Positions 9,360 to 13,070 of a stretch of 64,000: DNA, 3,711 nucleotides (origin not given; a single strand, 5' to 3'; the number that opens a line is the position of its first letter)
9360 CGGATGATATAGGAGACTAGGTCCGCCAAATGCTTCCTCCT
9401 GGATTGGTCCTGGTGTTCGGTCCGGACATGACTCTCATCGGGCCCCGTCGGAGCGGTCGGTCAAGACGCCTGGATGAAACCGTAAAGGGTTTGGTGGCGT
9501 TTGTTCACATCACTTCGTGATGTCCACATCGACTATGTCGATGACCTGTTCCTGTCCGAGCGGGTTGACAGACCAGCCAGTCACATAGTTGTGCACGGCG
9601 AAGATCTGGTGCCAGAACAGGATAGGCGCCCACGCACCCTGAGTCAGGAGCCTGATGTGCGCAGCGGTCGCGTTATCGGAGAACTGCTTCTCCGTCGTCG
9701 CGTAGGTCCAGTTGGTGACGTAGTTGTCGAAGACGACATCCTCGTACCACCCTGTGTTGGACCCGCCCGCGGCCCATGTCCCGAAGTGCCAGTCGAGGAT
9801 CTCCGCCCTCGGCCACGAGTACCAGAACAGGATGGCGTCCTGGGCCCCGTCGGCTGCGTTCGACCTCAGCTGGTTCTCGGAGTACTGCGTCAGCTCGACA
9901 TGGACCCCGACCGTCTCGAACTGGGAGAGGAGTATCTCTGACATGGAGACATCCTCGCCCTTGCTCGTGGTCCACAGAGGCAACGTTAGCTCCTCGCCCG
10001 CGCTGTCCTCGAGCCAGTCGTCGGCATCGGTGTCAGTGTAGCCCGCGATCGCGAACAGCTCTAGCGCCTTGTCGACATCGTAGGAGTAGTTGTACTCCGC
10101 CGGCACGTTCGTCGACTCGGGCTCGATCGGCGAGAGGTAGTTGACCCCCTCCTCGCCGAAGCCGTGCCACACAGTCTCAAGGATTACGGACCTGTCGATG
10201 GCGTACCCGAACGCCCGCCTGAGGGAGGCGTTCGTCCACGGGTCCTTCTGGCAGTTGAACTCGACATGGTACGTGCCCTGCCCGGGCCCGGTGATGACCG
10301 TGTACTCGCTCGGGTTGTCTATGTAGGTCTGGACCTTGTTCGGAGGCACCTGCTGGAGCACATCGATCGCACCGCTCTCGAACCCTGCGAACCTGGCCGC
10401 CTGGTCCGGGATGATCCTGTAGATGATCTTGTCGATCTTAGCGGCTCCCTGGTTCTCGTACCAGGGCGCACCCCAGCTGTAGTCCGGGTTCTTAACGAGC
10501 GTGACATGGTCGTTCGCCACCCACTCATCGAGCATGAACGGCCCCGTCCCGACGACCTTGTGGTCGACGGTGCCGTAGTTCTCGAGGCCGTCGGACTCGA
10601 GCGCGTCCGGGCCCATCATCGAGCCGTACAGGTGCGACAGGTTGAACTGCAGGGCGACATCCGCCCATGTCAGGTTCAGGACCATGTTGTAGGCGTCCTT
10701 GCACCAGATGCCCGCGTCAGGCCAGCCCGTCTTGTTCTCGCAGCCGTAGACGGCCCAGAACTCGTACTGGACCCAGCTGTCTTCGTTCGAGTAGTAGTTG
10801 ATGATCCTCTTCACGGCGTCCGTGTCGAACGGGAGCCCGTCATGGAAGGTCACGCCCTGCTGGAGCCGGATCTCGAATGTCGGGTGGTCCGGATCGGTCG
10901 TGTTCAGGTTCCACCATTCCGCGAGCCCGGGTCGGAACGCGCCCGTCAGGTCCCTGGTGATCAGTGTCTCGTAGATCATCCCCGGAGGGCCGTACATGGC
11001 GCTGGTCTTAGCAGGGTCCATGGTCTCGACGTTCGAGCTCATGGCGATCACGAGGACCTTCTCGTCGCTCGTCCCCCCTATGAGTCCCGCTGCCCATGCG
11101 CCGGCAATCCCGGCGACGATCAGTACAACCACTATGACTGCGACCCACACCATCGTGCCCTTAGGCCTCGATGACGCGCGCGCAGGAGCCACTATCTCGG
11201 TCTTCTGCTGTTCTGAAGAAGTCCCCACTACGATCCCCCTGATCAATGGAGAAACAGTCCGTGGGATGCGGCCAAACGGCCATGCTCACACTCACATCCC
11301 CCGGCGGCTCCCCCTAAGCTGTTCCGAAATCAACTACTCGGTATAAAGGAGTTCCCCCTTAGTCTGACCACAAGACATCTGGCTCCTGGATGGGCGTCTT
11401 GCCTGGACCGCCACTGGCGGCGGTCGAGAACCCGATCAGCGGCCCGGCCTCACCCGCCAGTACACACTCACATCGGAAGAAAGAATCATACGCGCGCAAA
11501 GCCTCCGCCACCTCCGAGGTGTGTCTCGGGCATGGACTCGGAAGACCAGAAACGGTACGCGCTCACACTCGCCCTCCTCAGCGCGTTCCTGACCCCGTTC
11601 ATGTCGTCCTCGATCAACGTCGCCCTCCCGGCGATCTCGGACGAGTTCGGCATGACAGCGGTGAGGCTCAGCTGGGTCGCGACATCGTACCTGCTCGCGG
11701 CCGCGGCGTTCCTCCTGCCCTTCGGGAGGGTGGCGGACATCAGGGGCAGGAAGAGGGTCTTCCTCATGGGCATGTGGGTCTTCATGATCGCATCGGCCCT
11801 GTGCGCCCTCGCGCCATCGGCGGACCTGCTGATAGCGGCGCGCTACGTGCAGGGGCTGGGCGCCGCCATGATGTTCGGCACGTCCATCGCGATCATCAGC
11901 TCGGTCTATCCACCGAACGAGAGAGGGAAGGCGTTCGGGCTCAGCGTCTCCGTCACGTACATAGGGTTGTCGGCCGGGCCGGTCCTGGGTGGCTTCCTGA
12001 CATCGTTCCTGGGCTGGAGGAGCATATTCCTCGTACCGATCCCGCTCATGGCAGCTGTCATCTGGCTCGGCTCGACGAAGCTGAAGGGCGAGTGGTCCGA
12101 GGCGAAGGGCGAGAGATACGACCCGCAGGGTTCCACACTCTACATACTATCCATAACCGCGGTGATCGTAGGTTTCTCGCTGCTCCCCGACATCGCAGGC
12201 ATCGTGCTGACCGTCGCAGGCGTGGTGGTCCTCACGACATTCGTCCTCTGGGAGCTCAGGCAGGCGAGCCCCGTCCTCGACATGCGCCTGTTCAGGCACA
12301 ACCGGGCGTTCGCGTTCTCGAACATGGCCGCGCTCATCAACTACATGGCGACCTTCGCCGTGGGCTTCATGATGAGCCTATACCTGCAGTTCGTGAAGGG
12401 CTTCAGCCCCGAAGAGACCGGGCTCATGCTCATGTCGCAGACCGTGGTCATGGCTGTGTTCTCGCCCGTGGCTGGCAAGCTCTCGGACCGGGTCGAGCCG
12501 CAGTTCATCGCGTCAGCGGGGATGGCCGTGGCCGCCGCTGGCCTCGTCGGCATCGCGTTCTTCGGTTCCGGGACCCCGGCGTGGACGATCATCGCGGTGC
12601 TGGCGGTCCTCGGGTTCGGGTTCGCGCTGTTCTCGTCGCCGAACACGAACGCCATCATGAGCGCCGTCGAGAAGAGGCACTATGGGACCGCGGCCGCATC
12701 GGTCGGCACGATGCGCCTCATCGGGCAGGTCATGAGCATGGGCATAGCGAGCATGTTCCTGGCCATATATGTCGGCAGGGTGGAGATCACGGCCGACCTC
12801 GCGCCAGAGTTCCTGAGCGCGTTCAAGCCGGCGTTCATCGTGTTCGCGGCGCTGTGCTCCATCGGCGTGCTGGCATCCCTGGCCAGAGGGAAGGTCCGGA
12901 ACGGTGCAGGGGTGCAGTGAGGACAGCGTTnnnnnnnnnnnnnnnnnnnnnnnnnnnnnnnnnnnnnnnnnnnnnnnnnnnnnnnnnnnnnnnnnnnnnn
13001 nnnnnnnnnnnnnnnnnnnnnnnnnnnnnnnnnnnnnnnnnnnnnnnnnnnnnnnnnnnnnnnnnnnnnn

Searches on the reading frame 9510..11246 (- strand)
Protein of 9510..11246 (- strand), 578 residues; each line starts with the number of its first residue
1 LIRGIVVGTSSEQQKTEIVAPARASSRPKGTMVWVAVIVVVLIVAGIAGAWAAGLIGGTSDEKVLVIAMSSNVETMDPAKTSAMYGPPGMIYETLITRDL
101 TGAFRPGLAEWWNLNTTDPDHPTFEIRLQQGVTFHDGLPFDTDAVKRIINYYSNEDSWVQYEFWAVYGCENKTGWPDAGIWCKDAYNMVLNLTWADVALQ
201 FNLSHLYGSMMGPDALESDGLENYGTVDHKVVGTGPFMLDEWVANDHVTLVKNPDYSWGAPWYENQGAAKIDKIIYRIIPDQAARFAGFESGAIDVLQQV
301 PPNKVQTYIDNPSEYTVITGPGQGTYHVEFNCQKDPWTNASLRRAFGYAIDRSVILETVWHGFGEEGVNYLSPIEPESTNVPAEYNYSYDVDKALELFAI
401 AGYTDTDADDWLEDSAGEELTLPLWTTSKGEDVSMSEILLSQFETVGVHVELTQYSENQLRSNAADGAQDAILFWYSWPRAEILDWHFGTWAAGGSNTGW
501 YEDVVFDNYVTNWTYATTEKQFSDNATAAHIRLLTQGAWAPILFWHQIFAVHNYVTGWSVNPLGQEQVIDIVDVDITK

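Call 10: search_protein_families(library=pfam, proteins=[window:9510-11246:-], max_evalue=0.01)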
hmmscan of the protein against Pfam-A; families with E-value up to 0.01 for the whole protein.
window:9510-11246:- (578 aa): 1 family
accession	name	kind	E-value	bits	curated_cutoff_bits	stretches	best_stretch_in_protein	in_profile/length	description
PF00496.27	SBP_bac_5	-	3.7e-67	227.5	32.4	1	104-477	2-347/368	Bacterial extracellular solute-binding proteins, family 5 Middle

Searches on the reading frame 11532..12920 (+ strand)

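Call 10: search_protein_families(library=pfam, proteins=[window:11532-12920:+], max_evalue=0.01)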
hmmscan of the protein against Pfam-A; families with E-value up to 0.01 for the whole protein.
window:11532-12920:+ (462 aa): 5 families
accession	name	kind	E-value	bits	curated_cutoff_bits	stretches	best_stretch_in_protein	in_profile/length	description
PF07690.21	MFS_1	-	7e-77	259.1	33.4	2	15-401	2-345/347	Major Facilitator Superfamily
PF00083.30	Sugar_tr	-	1.3e-08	34.6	22.3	1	38-176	43-184/452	Sugar (and other) transporter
PF05977.19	MFS_3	-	3.3e-06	26.3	27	1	58-178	59-184/524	Transmembrane secretion effector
PF13347.12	MFS_2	-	2.7e-05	23.4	27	1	240-452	206-422/427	MFS/sugar transport protein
PF11833.13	CPP1-like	-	0.0066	16.5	28.4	1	98-163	116-168/196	Protein CHAPERONE-LIKE PROTEIN OF POR1-like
